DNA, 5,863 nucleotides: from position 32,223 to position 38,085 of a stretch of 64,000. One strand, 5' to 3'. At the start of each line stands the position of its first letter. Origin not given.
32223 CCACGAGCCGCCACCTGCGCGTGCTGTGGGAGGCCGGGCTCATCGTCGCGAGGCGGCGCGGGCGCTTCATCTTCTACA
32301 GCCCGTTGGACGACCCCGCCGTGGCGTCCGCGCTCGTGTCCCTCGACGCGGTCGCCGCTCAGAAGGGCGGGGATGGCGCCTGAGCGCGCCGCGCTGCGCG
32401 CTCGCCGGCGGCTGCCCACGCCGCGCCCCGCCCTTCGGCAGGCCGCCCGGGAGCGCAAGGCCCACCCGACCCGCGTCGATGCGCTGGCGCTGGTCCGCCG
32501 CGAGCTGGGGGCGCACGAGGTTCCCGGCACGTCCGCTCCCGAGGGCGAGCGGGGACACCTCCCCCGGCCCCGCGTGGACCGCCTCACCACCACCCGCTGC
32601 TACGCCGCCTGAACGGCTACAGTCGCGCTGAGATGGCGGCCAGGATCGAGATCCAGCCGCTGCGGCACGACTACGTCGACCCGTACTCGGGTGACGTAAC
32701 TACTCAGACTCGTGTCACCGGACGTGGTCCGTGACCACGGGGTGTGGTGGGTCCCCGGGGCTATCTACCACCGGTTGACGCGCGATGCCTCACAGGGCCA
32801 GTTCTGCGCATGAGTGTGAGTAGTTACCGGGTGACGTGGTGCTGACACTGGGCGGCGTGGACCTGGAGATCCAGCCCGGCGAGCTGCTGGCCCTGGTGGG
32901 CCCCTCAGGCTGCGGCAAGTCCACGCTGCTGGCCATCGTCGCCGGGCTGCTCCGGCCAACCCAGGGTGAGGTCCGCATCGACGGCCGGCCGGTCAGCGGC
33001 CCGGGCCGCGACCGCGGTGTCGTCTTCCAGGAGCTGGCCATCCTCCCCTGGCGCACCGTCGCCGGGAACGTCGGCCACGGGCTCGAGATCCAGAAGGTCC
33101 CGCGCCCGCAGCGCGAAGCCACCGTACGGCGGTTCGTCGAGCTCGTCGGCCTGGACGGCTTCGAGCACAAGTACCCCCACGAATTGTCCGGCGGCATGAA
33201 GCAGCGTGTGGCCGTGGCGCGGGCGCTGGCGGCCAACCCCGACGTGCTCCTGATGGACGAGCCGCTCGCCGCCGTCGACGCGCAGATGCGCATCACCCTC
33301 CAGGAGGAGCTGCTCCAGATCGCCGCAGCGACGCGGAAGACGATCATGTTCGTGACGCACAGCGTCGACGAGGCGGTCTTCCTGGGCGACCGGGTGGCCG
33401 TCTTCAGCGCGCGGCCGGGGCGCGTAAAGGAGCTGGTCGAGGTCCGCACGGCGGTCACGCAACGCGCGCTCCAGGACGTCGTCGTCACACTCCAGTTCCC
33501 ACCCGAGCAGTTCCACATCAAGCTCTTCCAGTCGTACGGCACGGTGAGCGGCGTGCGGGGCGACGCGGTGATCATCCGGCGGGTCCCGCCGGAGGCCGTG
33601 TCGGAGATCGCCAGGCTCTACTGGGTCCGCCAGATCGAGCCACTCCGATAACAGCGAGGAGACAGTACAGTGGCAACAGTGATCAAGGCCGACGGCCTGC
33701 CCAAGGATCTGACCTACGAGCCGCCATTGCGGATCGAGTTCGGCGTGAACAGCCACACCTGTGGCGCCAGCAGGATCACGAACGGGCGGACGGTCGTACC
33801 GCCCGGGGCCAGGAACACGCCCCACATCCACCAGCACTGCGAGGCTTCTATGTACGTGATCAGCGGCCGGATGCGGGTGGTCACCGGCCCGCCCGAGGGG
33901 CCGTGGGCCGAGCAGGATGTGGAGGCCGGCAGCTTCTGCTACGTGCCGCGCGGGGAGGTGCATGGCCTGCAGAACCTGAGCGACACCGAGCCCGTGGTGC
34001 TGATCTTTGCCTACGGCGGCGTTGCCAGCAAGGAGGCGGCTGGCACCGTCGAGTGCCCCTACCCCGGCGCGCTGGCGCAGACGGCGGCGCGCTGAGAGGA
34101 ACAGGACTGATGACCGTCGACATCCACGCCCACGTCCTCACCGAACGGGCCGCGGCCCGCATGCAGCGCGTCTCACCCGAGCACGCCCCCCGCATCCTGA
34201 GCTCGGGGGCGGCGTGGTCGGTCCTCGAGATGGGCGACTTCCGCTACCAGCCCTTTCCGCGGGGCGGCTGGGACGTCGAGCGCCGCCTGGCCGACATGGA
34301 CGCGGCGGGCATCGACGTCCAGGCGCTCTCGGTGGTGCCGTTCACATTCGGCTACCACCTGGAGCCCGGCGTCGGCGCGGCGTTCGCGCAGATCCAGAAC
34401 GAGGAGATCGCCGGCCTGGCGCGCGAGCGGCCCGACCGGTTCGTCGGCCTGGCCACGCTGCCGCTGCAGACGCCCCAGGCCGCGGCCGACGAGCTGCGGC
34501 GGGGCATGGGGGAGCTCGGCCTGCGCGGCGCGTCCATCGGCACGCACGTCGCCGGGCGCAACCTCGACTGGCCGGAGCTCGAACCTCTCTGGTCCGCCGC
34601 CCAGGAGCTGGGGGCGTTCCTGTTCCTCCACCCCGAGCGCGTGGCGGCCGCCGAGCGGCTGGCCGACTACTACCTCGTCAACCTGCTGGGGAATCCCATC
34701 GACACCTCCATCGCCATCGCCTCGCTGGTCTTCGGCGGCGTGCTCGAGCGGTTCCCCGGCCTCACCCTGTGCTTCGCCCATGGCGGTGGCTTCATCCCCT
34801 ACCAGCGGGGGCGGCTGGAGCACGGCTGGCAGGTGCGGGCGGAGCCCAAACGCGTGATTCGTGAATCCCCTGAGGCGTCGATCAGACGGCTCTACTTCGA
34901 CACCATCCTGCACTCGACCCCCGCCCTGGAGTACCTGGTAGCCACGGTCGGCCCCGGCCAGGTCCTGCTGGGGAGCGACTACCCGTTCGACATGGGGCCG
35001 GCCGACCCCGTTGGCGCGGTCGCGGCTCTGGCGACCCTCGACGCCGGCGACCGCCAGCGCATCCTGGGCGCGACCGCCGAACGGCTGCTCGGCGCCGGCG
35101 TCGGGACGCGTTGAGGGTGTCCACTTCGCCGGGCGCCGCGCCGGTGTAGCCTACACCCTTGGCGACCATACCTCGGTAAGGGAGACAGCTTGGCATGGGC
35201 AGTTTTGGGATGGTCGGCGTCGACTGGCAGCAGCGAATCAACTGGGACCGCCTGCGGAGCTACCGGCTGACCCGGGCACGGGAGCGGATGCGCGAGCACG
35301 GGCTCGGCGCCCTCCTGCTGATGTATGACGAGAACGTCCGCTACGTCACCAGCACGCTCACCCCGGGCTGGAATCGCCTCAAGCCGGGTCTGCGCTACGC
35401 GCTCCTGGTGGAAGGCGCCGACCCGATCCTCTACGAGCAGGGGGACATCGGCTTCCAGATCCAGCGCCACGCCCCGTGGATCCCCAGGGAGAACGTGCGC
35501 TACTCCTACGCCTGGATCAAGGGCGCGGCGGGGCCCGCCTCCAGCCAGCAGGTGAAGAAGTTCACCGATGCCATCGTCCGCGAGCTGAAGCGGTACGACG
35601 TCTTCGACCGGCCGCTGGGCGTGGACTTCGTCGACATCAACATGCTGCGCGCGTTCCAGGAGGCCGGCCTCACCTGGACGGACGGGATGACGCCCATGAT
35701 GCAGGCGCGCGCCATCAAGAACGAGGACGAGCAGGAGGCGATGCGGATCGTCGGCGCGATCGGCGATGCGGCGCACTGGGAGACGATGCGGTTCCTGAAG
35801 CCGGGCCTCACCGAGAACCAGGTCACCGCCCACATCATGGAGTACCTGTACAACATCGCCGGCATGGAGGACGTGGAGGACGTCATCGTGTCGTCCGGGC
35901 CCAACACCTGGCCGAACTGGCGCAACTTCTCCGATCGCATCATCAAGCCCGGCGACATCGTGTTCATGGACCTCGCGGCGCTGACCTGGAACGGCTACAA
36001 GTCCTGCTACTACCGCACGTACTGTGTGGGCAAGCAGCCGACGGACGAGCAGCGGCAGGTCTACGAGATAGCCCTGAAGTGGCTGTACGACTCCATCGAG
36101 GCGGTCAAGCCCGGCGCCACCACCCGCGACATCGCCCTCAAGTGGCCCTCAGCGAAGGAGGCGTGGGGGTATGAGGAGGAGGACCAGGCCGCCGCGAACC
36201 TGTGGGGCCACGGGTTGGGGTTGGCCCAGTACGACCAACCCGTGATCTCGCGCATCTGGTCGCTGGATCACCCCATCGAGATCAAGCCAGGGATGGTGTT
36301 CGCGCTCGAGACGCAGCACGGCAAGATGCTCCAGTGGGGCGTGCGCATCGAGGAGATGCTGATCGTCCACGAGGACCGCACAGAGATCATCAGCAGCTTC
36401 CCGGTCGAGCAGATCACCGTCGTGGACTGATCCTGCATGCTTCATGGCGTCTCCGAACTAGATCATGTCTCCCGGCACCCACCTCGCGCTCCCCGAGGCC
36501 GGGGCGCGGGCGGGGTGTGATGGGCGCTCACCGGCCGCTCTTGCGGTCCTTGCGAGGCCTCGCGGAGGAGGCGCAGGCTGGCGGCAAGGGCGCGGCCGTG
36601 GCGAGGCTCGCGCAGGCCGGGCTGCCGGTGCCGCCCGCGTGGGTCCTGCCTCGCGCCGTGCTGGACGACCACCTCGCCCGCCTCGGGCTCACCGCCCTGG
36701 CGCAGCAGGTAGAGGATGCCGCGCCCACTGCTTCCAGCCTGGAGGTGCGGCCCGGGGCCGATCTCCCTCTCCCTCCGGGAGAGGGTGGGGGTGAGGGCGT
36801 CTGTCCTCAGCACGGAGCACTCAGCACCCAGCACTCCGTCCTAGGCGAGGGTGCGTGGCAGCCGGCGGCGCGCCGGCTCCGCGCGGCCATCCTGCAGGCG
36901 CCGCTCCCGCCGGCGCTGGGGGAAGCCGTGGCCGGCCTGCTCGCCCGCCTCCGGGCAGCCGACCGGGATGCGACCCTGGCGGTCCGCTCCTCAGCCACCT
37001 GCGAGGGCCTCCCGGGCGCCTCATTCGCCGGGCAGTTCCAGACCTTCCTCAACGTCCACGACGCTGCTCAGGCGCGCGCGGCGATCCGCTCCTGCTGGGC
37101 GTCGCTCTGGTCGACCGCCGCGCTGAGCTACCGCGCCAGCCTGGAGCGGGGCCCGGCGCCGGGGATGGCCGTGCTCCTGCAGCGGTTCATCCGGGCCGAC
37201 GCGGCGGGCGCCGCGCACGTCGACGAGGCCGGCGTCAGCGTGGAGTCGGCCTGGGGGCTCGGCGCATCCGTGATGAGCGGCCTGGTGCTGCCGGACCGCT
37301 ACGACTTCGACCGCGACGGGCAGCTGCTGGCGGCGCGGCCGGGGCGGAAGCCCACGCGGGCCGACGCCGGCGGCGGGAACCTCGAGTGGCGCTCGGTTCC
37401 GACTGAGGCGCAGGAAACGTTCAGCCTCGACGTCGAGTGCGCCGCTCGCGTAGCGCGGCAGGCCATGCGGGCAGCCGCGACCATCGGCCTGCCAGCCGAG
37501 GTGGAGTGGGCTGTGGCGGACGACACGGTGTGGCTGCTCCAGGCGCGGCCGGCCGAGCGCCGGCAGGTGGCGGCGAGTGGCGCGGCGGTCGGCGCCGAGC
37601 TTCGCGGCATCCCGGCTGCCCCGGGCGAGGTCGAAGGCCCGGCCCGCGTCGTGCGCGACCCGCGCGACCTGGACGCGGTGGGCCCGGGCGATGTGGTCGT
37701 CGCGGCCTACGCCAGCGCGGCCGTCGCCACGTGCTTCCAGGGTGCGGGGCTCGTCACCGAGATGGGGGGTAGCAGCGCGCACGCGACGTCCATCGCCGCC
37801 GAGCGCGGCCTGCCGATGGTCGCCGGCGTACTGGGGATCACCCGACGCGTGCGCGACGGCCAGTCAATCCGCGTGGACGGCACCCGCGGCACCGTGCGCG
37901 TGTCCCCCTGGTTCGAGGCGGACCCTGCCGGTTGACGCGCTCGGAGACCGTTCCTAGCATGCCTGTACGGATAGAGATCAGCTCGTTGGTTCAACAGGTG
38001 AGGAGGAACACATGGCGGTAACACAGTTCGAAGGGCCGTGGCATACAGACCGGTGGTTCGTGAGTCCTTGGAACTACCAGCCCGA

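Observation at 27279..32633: Perfect 228-bp inverted repeats bracketing a 4.9 kb segment with broken genes at both junctions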

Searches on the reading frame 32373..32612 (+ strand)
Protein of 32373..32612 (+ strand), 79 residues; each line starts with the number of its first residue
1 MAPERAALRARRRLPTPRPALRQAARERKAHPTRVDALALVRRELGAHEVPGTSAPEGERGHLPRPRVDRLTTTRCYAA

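Call 8: search_protein_families(library=pfam, proteins=[window:32373-32612:+], max_evalue=0.01)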
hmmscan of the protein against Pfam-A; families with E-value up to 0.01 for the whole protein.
window:32373-32612:+ (79 aa): 0 families

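Call 13: find_encoding_contigs(protein=window:32373-32612:+, flank=10000, max_places=10)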
Protein window:32373-32612:+ (79 aa): no gene with exactly this product is on record in the collection.

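Call 32: search_protein_families(library=pfam, proteins=[window:32373-32609:+], max_evalue=1)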
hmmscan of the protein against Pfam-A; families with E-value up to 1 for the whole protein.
seq(79 aa): 0 families

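Call 37: search_protein_representatives(protein=window:32373-32609:+)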
Query: 79 residues. Proteins with E-value up to 0.001 (for the whole library): 27; up to 1e-10: 1; up to 1e-30: 1. The best 27 are listed.
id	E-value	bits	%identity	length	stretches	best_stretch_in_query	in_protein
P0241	1.3e-41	156.2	100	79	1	1-79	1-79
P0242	5.0e-08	49.6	50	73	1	12-79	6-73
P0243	1.0e-07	48.6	51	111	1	6-79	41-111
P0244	1.3e-06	45.1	43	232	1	10-79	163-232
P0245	1.5e-06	45.0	49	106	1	8-79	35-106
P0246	3.7e-06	43.7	53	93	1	16-79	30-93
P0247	6.9e-06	42.8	52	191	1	7-62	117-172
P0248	9.8e-06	42.3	46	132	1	8-79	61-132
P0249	2.3e-05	41.2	46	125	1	8-79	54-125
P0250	2.8e-05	40.9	52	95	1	20-79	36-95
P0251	3.3e-05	40.7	46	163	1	19-79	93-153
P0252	1.1e-04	39.1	55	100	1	19-79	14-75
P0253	1.7e-04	38.4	46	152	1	10-78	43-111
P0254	2.0e-04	38.2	46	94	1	8-79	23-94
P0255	2.5e-04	37.9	43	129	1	8-79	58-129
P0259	3.2e-04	37.5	42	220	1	13-78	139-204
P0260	4.1e-04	37.2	46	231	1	8-79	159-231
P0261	4.1e-04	37.2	48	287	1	12-79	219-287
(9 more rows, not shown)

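Call 40: search_protein_families(library=pfam, proteins=[P0261, P0244, P0260, P0259, P0247, P0251], max_evalue=0.1)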
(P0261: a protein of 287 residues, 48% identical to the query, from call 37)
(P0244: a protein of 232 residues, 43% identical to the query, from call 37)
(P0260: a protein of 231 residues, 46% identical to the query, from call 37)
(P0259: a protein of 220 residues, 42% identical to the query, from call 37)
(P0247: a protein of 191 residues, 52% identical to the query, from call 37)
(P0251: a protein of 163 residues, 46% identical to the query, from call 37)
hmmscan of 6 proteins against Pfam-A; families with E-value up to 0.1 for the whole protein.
P0261 (287 aa): 3 families
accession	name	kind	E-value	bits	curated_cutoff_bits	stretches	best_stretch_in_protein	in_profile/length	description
PF13546.12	DDE_5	-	4.2e-13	49.9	27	1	2-94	156-251/272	DDE superfamily endonuclease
PF01609.27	DDE_Tnp_1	-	2.8e-10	40.7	23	1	10-199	65-188/200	Transposase DDE domain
PF13701.12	DDE_Tnp_1_4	-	0.00015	20.6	34.7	1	7-188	199-346/435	Transposase DDE domain group 1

P0244 (232 aa): 0 families

P0260 (231 aa): 1 family
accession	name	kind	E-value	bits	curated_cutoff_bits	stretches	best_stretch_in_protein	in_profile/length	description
PF13546.12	DDE_5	-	1.5e-09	38.3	27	1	2-120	52-168/272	DDE superfamily endonuclease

P0259 (220 aa): 0 families

P0247 (191 aa): 1 family
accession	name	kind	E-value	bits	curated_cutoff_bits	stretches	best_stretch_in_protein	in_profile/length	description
PF13546.12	DDE_5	-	9.6e-08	32.3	27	1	2-63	18-77/272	DDE superfamily endonuclease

P0251 (163 aa): 0 families

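Call 41: search_protein_families(library=ncbifam, proteins=[P0261, P0244, P0260, P0259, P0247, P0241], max_evalue=0.1)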
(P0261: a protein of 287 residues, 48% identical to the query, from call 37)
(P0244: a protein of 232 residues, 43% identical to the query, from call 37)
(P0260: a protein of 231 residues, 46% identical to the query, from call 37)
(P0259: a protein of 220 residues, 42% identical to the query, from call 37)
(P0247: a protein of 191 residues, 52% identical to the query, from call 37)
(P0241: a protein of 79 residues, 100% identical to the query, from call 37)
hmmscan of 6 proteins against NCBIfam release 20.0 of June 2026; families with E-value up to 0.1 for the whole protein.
P0261 (287 aa): 9 families
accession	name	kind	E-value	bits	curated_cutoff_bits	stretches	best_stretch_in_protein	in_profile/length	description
NF049999.1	transpos_IS701_3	equivalog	5e-62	210.1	170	1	4-254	158-398/412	IS701 family transposase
NF033540.2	transpos_IS701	equivalog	3.6e-12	46.3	150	1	2-200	160-347/363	IS701 family transposase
NF041680.1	transp_NF041680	equivalog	3.2e-11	42.9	440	1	11-84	158-232/439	NF041680 family putative transposase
NF033592.1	transpos_IS4_1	equivalog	6.5e-08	32.1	115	1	24-198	177-314/332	IS4 family transposase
NF049925.1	transpos_IS4_4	equivalog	7.3e-08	31.6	250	1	130-189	286-343/449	IS4 family transposase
NF033591.1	transpos_IS4_2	equivalog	9.8e-06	24.9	152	1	151-214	214-277/340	IS4 family transposase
NF033539.1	transpos_IS1380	equivalog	2.5e-05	23.1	180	1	4-188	187-348/419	IS1380 family transposase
NF033559.2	transpos_IS1634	equivalog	0.00016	20.8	100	0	152-199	362-410/483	IS1634 family transposase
NF049921.1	transpos_IS701_2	equivalog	0.00037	20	250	0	149-211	223-287/318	IS701 family transposase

P0244 (232 aa): 2 families
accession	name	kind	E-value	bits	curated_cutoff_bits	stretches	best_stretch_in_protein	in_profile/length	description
NF049999.1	transpos_IS701_3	equivalog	2e-21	76.4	170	1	44-207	242-404/412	IS701 family transposase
NF049925.1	transpos_IS4_4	equivalog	0.1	11.3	250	0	83-139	290-346/449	IS4 family transposase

P0260 (231 aa): 2 families
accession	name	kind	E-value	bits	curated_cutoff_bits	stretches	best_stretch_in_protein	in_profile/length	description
NF049999.1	transpos_IS701_3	equivalog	2.5e-39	135.3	170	2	1-119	60-167/412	IS701 family transposase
NF005785.0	PRK07598.1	equivalog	0.025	13.4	554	1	78-142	97-159/415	RNA polymerase sigma factor SigC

P0259 (220 aa): 1 family
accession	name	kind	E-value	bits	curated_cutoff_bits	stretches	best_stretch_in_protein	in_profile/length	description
NF049999.1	transpos_IS701_3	equivalog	1.7e-20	73.3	170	1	68-180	298-404/412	IS701 family transposase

P0247 (191 aa): 1 family
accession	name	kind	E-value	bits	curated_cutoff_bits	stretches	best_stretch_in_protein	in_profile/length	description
NF049999.1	transpos_IS701_3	equivalog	8.7e-27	94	170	2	64-164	305-404/412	IS701 family transposase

P0241 (79 aa): 0 families
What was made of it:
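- On IS701-family insertion sequence (identity of the arms): Relatives of ORF79 match NF049999 above its cut-off (call 41).
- The longer relatives match NCBIfam NF049999, IS701 family transposase (P0261: 210 bits against a cut-off of 170), and Pfam DDE_5 and DDE_Tnp_1 (calls 40, 41).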

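Call 42: find_homologous_proteins(query=window:32406-32609:+, max_evalue=0.001)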
Query seq(68 aa) (68 aa): 1 proteins with E <= 0.001 among 13 candidates.
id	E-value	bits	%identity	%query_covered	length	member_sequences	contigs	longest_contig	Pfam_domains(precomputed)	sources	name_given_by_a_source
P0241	2.2e-35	137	100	100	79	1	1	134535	-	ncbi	-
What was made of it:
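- The only protein matching the relic among 5.8 billion clusters is ORF79 itself (call 42). No full-length IS was found (call 42).
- Tried and rejected: A search for a near-identical full-length transposase returned only ORF79 itself (call 42).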

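Call 45: find_related_loci(query=A2, collection=genome_contigs, flank=4000)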
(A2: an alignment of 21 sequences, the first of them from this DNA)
Query A2 (78 aa) in genome_contigs; peptide patterns used: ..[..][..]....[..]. (x = any residue, [..] = any of these).
331 stretches matched a pattern; 191 encode a relative of the query (tblastn E <= 1e-3); the best 80 are kept; 80 distinct loci.
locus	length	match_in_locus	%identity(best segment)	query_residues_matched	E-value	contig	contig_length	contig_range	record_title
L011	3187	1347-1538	57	14-78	3e-15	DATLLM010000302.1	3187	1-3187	MAG TPA_asm: Chloroflexota bacterium isolate SMAG_U13748 k141_1683637, whole genome shotgun sequence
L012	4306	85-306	53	5-78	9e-15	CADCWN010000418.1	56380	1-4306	MAG: uncultured Thermomicrobiales bacterium isolate AVDCRST_MAG18 genome assembly, contig: k137_957327, whole genome sho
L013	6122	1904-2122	51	6-78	4e-14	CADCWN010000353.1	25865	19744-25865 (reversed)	MAG: uncultured Thermomicrobiales bacterium isolate AVDCRST_MAG18 genome assembly, contig: k137_723056, whole genome sho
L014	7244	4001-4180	57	19-78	3e-14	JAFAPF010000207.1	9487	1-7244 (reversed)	MAG: Rubrobacter sp. isolate CP_BM_ER_31 BM_ER_k147_7760322, whole genome shotgun sequence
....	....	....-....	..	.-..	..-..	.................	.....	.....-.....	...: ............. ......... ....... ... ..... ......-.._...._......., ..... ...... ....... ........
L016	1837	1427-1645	51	6-78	4e-14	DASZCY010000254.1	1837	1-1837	MAG TPA_asm: Solirubrobacteraceae bacterium isolate SMAG_U6454 k141_137593, whole genome shotgun sequence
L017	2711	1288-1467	50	19-78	6e-14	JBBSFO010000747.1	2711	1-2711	MAG: Thermomicrobiales bacterium isolate LS1_sbin.90 LS1_sbin.90_K_1135155_L_2711_cov_8.0000, whole genome shotgun seque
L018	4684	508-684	58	20-78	1e-13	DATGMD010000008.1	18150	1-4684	MAG TPA_asm: Chloroflexota bacterium isolate SMAG_U9903 k141_163819, whole genome shotgun sequence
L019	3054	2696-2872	53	20-78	2e-13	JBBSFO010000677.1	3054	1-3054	MAG: Thermomicrobiales bacterium isolate LS1_sbin.90 LS1_sbin.90_K_427659_L_3054_cov_12.7542, whole genome shotgun seque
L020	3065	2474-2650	53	20-78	2e-13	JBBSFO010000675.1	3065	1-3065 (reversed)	MAG: Thermomicrobiales bacterium isolate LS1_sbin.90 LS1_sbin.90_K_597701_L_3065_cov_11.0000, whole genome shotgun seque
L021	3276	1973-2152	50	19-78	2e-13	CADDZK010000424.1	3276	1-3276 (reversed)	Actinobacteria bacterium isolate 28 genome assembly, contig: NODE_26011_length_3276_cov_4.718006, whole genome shotgun s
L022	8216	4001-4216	50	7-78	6e-13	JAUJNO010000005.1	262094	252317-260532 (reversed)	MAG: Rubrobacteraceae bacterium isolate YX2bin33 opera_contig_132, whole genome shotgun sequence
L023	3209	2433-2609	51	20-78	7e-13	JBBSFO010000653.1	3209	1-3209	MAG: Thermomicrobiales bacterium isolate LS1_sbin.90 LS1_sbin.90_K_495044_L_3209_cov_9.9840, whole genome shotgun sequen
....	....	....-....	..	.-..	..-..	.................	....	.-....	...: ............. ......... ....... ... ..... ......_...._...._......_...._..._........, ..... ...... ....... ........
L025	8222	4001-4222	47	5-78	2e-12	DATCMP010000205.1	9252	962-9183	MAG TPA_asm: Thermomicrobiales bacterium isolate SMAG_U7152 k141_4004, whole genome shotgun sequence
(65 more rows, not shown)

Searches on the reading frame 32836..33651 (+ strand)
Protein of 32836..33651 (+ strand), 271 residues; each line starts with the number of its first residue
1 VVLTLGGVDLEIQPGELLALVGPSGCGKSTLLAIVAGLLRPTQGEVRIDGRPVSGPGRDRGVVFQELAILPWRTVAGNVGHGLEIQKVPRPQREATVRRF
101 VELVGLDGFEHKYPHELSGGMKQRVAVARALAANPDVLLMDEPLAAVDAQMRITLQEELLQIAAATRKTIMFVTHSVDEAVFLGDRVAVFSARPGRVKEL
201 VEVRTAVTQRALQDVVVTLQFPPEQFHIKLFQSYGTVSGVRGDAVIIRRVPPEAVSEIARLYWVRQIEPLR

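Call 5: search_protein_families(library=pfam, proteins=[window:32836-33651:+], max_evalue=0.01)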
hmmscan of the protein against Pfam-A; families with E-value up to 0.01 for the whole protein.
window:32836-33651:+ (271 aa): 8 families
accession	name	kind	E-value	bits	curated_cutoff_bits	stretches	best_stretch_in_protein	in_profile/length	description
PF00005.33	ABC_tran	-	4.8e-35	121.6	25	1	6-145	2-137/137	ABC transporter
PF13304.12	AAA_21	-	3.3e-08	34.4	27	1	114-176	235-299/304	AAA domain, putative AbiEii toxin, Type IV TA system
PF13555.12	AAA_29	-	0.00013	22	27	1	7-43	14-50/61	P-loop containing region of AAA domain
PF00004.35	AAA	-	0.00018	22.4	21.2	0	19-39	2-22/131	ATPase family associated with various cellular activities (AAA)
PF03215.21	Rad17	-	0.00093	19.6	23.8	1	10-38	40-68/186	Rad17 P-loop domain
PF20703.3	nSTAND1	-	0.0033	17.5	27.1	1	16-43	34-59/379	Novel STAND NTPase 1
PF13401.12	AAA_22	-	0.0036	18.1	27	0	16-83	6-58/130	AAA domain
PF13481.12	AAA_25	-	0.0048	17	27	0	13-33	31-51/195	AAA domain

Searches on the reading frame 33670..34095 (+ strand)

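Call 8: search_protein_families(library=pfam, proteins=[window:33670-34095:+], max_evalue=0.01)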
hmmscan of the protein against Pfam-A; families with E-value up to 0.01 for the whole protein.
window:33670-34095:+ (141 aa): 3 families
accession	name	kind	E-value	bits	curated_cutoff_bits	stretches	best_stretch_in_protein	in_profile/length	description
PF07883.17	Cupin_2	-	6.1e-13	48.7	27.2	1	41-114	3-69/70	Cupin domain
PF00190.28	Cupin_1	-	8.4e-09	35.6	22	1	34-112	31-111/151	Cupin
PF12973.13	Cupin_7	-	0.0011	19.2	27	1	43-106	40-93/105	ChrR Cupin-like domain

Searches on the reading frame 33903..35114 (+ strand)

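Call 8: search_protein_families(library=pfam, proteins=[window:33903-35114:+], max_evalue=0.01)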
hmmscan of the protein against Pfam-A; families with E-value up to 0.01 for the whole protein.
window:33903-35114:+ (403 aa): 1 family
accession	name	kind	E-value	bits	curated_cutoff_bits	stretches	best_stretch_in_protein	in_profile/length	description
PF04909.20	Amidohydro_2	-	2.6e-42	146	26.4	1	72-397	1-288/289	Amidohydrolase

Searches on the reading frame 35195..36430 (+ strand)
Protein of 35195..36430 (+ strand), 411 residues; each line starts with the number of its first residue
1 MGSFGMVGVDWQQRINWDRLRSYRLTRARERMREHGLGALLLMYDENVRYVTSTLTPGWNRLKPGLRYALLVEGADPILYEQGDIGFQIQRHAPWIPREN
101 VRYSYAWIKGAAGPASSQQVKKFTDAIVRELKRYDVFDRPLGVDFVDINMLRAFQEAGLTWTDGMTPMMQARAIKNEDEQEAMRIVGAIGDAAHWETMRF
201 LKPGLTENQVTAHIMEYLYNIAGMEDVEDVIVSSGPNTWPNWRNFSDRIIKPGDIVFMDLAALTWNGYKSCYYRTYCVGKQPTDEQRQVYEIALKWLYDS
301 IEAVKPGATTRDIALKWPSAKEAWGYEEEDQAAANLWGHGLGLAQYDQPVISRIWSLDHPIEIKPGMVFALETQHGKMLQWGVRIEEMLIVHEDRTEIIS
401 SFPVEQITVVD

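Call 8: search_protein_families(library=pfam, proteins=[window:35195-36430:+], max_evalue=0.01)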
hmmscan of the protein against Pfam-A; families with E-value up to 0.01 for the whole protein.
window:35195-36430:+ (411 aa): 2 families
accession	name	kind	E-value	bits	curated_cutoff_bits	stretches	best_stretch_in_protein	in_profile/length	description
PF00557.29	Peptidase_M24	-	5.2e-40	137.9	23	1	181-393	1-208/208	Metallopeptidase family M24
PF01321.24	Creatinase_N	-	1.3e-05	26.2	22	1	24-88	1-58/128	Creatinase/Prolidase N-terminal domain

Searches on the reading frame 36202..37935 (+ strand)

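Call 8: search_protein_families(library=pfam, proteins=[window:36202-37935:+], max_evalue=0.01)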
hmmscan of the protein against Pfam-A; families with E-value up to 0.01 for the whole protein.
window:36202-37935:+ (577 aa): 2 families
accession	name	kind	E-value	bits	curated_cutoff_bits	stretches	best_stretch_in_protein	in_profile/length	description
PF01326.24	PPDK_N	-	7e-53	180.5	27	1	125-458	3-316/328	Pyruvate phosphate dikinase, AMP/ATP-binding domain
PF00391.29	PEP-utilizers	-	4.8e-11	42.6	23.1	1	495-563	3-72/72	PEP-utilising enzyme, mobile domain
